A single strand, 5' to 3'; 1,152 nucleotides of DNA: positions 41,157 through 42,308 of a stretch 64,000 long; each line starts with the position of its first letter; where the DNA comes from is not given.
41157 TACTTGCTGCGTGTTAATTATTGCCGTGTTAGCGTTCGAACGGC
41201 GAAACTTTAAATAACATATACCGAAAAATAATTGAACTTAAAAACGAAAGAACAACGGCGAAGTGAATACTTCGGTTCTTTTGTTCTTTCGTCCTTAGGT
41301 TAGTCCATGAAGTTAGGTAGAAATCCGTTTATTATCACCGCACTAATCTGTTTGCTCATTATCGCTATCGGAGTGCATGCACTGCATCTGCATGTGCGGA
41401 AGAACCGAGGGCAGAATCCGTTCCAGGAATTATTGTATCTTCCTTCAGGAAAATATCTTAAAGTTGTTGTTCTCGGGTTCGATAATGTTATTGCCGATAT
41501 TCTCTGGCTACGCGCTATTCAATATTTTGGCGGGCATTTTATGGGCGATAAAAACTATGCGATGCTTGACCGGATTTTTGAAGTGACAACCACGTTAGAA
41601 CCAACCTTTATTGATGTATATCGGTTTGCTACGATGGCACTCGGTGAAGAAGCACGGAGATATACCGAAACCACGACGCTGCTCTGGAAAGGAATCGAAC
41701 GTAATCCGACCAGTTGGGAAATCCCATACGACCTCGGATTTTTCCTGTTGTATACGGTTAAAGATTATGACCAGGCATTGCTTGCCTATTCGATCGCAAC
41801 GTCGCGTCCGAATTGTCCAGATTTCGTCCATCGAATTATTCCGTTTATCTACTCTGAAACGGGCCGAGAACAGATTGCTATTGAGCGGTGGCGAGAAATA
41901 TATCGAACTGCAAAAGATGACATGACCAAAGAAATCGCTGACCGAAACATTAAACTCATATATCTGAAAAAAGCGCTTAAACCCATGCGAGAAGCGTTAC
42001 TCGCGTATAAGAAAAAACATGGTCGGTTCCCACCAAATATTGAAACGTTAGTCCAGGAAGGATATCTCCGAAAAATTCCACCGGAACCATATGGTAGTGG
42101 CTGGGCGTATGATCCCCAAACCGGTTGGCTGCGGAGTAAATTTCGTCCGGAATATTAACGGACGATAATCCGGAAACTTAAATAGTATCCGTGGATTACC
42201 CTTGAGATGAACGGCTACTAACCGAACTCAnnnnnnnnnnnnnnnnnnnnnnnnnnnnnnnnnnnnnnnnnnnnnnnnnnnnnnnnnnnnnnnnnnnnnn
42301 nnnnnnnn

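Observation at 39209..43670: ABC-2 transporter + TPR/pseudopilin-domain membrane protein + sigma54 activator: candidate novel envelope system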

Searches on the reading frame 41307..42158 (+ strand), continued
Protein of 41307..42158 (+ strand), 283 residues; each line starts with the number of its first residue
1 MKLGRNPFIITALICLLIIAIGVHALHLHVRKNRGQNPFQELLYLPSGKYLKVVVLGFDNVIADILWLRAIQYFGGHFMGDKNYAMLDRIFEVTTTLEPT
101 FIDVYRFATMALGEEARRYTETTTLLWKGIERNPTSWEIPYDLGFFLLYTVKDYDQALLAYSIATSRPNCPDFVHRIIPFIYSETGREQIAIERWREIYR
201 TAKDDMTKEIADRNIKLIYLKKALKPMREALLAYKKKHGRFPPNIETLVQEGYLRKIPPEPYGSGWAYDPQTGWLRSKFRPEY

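Call 76: find_encoding_contigs(protein=P0230, flank=9000, max_places=1)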
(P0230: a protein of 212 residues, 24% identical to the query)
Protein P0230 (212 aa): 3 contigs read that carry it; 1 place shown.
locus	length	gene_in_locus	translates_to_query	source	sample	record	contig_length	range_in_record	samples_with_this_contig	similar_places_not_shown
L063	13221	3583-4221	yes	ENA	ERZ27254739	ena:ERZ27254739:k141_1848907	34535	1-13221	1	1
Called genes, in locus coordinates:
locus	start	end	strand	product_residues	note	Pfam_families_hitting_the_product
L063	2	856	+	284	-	?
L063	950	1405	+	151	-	PF07963:N_methyl, PF14245:Pilin_PilA (faint)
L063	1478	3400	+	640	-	PF04932:Wzy_C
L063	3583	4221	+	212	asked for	-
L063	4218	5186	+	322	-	PF00005:ABC_tran, PF13304:AAA_21 (weak)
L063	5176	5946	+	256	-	PF12679:ABC2_membrane_2, PF10920:DUF2705 (weak)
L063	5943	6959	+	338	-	PF00953:Glycos_transf_4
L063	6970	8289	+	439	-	PF01266:DAO (weak), PF01593:Amino_oxidase, PF13450:NAD_binding_8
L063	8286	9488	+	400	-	PF13439:Glyco_transf_4, PF13579:Glyco_trans_4_4, PF00534:Glycos_transf_1, PF13692:Glyco_trans_1_4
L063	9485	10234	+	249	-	PF06750:A24_N_bact, PF01478:Peptidase_A24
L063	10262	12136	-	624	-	PF13522:GATase_6, PF13537:GATase_7, PF00733:Asn_synthase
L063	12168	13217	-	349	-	PF13489:Methyltransf_23 (weak), PF13847:Methyltransf_31, PF08241:Methyltransf_11, PF08242:Methyltransf_12 (weak), PF13649:Methyltransf_25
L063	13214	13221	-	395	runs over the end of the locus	PF13439:Glyco_transf_4, PF13579:Glyco_trans_4_4, PF20706:GT4-conflict, PF00534:Glycos_transf_1, PF13692:Glyco_trans_1_4, PF13524:Glyco_trans_1_2 (weak)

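Call 80: search_dna_similar(query=P0210, collection=plasmids, mode=protein, max_evalue=0.001, max_rows=15)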
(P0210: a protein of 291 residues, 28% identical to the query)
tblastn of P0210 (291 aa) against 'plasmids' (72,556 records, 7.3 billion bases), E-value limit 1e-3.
No match.

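Call 81: search_dna_similar(query=window:41307-42155:+, collection=plasmids, mode=protein, max_evalue=0.001, max_rows=15)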
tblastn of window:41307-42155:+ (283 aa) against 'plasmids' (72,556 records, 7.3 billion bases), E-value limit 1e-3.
No match.
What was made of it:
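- Tried and rejected: The plasmid tblastn searches were empty (calls 80, 81).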

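Call 84: find_encoding_contigs(protein=P0006, flank=10000, max_places=1)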
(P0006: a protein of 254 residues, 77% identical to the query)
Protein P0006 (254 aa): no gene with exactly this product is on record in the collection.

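Call 85: find_related_loci(query=window:41307-42155:+, collection=metagenome_contigs, flank=6000)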
Query window:41307-42155:+ (283 aa) in metagenome_contigs; peptide patterns used: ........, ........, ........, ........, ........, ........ (x = any residue, [..] = any of these).
110 stretches matched a pattern, but none encodes a relative of the query by tblastn (E <= 1e-3).

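Call 87: find_related_loci(query=A6, collection=metagenome_contigs, flank=6000)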
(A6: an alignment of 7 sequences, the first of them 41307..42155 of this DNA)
Query A6 (283 aa) in metagenome_contigs; peptide patterns used: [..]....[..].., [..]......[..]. (x = any residue, [..] = any of these).
118 stretches matched a pattern; 12 encode a relative of the query (tblastn E <= 1e-3); 12 distinct loci.
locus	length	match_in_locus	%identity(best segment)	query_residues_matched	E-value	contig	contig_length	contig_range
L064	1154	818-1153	82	1-112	4e-63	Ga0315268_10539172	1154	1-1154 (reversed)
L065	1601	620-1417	32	11-270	4e-41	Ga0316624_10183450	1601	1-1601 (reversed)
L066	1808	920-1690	33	10-261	3e-40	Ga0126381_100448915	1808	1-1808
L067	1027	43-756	33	31-263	4e-40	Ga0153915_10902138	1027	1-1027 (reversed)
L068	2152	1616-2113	37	10-170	2e-29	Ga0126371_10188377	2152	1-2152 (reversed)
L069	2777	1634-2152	33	9-177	9e-25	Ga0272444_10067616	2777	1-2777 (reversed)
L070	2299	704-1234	32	1-177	9e-24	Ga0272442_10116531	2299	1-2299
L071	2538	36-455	37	32-174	1e-23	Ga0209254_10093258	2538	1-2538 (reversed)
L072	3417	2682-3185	34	9-177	3e-23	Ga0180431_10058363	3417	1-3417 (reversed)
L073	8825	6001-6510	32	40-210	9e-23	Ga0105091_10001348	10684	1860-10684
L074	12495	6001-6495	33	9-174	2e-22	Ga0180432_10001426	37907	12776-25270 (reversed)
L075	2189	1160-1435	42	10-100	2e-17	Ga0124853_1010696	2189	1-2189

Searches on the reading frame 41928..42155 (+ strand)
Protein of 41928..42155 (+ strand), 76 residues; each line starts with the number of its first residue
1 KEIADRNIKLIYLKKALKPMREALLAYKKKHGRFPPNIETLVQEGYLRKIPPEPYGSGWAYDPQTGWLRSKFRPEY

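Call 5: search_protein_families(library=pfam, proteins=[window:41928-42155:+], max_evalue=10)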
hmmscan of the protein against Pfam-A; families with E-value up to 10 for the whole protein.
seq(76 aa): 1 family
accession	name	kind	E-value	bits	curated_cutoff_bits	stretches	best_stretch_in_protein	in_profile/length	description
PF08334.16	T2SSG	-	0.18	12.3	21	1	21-61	22-76/108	Type II secretion system (T2SS), protein G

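Call 27: search_solved_structures(query=A2, max_evalue=10, show_alignments=3)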
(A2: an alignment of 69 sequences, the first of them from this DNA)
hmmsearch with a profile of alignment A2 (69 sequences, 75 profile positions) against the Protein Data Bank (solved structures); distinct sequences matched with E-value up to 10: 39.
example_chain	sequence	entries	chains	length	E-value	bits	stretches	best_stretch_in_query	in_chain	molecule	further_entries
3g20_A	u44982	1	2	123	1e-05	28.1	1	4-57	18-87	Type II secretion protein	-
3gn9_A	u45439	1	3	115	1.3e-05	27.7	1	6-58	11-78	Type II secretory pathway, pseudopilin EpsG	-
3fu1_A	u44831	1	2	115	3.1e-05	26.6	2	39-57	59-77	General secretion pathway protein G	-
4lw9_A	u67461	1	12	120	3.3e-05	26.4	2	39-57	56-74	Type II secretion system protein G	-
29jd_A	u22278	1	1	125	4.5e-05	26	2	6-50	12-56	Type II secretion system core protein G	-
2kep_A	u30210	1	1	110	4.6e-05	26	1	6-57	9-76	General secretion pathway protein G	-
1t92_A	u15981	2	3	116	7.7e-05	25.3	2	5-40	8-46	General secretion pathway protein G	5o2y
5wda_A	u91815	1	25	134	0.00015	24.3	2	5-40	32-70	General secretion pathway protein G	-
8fje_A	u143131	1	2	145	0.0031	20.1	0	17-37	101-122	E8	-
3k5r_A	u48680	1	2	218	0.013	18.1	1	35-71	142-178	Cadherin 13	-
3k5s_A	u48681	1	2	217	0.062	16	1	35-70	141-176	Cadherin-13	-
8glv_Cn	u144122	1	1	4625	0.071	15.8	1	14-39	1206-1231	AAA+ ATPase domain-containing protein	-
5iry_A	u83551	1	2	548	0.089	15.5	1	31-68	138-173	Desmocollin-1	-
8vy2_A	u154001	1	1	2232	0.14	14.8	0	54-72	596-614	Cadherin EGF LAG seven-pass G-type receptor 1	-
2qvi_A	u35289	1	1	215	0.27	13.9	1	31-66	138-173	Cadherin-2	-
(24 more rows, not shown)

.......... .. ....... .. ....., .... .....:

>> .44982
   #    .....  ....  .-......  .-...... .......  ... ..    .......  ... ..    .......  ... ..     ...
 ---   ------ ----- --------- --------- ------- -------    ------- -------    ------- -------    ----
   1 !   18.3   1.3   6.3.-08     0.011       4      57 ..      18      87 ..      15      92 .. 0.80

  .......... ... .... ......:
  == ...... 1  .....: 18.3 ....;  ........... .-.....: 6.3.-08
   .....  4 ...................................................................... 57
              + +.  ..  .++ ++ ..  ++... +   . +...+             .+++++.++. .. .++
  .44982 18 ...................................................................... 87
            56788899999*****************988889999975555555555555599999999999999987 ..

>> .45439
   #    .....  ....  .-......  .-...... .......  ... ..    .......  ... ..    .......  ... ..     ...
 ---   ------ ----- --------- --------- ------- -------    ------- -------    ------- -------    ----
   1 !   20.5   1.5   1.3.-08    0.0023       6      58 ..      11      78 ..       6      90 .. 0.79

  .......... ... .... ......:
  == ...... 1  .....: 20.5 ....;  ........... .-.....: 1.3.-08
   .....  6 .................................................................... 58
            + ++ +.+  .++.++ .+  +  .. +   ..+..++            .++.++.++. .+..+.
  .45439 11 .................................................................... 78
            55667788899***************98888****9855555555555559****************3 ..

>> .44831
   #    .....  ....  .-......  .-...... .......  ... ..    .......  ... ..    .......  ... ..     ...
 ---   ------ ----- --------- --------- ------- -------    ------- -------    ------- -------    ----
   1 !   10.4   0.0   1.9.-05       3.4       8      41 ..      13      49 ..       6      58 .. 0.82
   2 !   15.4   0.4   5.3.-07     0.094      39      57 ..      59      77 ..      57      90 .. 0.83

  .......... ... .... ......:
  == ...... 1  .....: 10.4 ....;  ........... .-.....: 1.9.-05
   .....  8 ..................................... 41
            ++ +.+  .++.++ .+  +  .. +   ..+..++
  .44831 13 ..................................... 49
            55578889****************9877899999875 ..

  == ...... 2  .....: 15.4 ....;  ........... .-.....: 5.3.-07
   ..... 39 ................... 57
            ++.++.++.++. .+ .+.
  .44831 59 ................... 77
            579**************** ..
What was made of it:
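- On T2SSG / GspG pseudopilin domain (PF08334): The family-module profile against PDB GspG gives E 1e-5 to 1.5e-4, the top 8 hits (call 27). The alignment ends after the first GspG strand region, with a 15-residue shorter loop (call 27).
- Checked: The next, unrelated hit is at 3e-3 (call 27).
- A leaderless GspG-like module is fused to a TPR anchor (call 27).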

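Call 28: search_protein_families(library=pfam, alignment_id=A2, max_evalue=1)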
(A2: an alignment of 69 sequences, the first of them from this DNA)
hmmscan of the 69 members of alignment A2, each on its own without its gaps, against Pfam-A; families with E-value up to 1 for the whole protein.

A. member 1, seq(69 aa): 1 family
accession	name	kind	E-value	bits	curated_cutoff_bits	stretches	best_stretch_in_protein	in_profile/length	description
PF08334.16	T2SSG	-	0.14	12.7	21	0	15-54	23-76/108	Type II secretion system (T2SS), protein G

B. families by the number of members that match (of 69 scanned): 29 families (the first 25 are shown)
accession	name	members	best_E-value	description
PF08334.16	T2SSG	27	0.00054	Type II secretion system (T2SS), protein G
PF09373.15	PMBR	2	0.0094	Pseudomurein-binding repeat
PF19380.4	DUF5955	2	0.12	Family of unknown function (DUF5955)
PF04542.20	Sigma70_r2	1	0.0076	Sigma-70 region 2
PF22672.1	DBL_C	1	0.013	Duffy-binding-like domain, C-terminal subdomain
PF18625.7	EspB_PE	1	0.014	ESX-1 secreted protein B PE domain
PF21934.1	Yop-YscD_ppl_3rd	1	0.021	YscD/CdsD-like Bon-like domain 3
PF17648.7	Luciferase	1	0.023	Luciferase domain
PF05408.17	Peptidase_C28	1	0.025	Foot-and-mouth virus L-proteinase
PF16191.10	E1_4HB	1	0.029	Ubiquitin-activating enzyme E1 four-helix bundle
PF03461.20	TRCF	1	0.033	TRCF domain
PF18652.6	Adhesin_P1_N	1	0.035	Adhesin P1 N-terminal domain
PF19849.4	DUF6324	1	0.036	Family of unknown function (DUF6324)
PF10824.14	T7SS_ESX_EspC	1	0.039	Excreted virulence factor EspC, type VII ESX diderm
PF22511.2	PBP2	1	0.05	PolB1 Binding Protein 2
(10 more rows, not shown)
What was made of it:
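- On T2SSG / GspG pseudopilin domain (PF08334): The window sequence alone gives E 0.14-0.18 (12-13 bits against a cut-off of 21; calls 5, 28). 27 of 69 modules give weak Pfam hits (call 28).
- Checked: The GspG similarity is weak for the window sequence alone (Pfam T2SSG E 0.14-0.18, below cut-off; calls 5, 28). 27 of the 69 modules touch Pfam T2SSG individually (call 28).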
